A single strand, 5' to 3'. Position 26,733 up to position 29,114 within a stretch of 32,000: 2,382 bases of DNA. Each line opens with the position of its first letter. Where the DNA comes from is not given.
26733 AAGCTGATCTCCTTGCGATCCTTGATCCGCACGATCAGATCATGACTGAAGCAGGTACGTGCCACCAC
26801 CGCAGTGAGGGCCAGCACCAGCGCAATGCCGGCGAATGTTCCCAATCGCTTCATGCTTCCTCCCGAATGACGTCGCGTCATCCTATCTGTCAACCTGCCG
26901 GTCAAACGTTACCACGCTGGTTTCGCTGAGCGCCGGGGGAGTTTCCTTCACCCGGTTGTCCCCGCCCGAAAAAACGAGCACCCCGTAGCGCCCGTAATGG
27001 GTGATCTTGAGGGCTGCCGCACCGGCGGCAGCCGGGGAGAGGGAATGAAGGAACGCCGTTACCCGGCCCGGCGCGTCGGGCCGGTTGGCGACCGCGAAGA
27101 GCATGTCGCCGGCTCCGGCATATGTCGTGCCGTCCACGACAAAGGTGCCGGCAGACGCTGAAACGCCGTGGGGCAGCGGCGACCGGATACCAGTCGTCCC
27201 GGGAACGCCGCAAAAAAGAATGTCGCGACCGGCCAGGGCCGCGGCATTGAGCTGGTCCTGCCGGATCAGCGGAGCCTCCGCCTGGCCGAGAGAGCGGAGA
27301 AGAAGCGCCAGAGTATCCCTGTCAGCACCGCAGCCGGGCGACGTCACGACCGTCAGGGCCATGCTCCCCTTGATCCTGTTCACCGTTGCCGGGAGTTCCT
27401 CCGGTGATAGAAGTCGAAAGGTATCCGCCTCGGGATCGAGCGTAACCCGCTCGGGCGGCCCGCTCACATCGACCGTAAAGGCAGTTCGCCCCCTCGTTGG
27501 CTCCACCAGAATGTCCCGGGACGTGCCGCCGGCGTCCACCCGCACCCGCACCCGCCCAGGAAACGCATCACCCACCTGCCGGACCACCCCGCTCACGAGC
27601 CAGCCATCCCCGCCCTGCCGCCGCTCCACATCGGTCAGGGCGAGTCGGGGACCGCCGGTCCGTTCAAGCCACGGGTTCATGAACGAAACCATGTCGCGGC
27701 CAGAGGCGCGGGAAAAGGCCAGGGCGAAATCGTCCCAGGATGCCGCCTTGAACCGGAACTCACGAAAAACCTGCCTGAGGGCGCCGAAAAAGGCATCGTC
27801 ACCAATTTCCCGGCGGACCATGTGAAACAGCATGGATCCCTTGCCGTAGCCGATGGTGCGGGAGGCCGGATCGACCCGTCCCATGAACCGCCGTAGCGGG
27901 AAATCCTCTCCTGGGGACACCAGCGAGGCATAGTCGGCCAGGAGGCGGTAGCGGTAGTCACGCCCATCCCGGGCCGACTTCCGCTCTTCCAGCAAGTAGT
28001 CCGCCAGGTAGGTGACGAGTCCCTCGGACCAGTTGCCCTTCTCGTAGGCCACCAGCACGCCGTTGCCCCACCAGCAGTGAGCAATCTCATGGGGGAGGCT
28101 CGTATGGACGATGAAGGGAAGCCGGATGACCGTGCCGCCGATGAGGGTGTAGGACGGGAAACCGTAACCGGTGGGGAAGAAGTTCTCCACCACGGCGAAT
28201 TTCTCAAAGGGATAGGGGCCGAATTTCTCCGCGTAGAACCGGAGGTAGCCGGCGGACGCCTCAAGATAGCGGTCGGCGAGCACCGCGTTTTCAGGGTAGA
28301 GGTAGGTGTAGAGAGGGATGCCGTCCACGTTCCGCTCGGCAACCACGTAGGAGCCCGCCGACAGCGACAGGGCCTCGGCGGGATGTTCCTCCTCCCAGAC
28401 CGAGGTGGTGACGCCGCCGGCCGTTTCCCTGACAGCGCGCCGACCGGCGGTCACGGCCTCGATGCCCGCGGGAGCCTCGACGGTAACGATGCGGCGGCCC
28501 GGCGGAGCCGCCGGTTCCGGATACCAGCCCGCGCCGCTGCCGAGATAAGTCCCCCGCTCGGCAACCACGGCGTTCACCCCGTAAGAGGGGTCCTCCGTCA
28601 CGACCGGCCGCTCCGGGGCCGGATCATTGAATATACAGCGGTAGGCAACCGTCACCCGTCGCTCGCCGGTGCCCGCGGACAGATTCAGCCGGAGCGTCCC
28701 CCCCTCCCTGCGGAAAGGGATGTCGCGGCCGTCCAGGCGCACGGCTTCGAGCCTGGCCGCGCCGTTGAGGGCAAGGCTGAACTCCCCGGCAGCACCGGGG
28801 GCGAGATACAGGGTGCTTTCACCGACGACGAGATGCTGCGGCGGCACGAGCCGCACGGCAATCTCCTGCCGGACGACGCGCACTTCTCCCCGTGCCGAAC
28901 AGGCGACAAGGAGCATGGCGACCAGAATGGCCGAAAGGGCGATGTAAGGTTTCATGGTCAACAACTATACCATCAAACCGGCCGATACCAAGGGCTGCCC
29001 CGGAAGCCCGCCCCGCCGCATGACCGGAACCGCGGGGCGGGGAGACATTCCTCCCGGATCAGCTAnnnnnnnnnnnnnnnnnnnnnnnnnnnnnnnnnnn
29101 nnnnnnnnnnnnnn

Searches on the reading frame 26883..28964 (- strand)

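Call 61: search_protein_families(library=pfam, proteins=[window:26883-28964:-], max_evalue=0.00001)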
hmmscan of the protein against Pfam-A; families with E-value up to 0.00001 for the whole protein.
window:26883-28964:- (693 aa): 1 family
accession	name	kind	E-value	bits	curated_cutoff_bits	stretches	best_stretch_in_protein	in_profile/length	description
PF01433.26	Peptidase_M1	-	2.1e-13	50.8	27.7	1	291-432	72-218/218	Peptidase family M1 domain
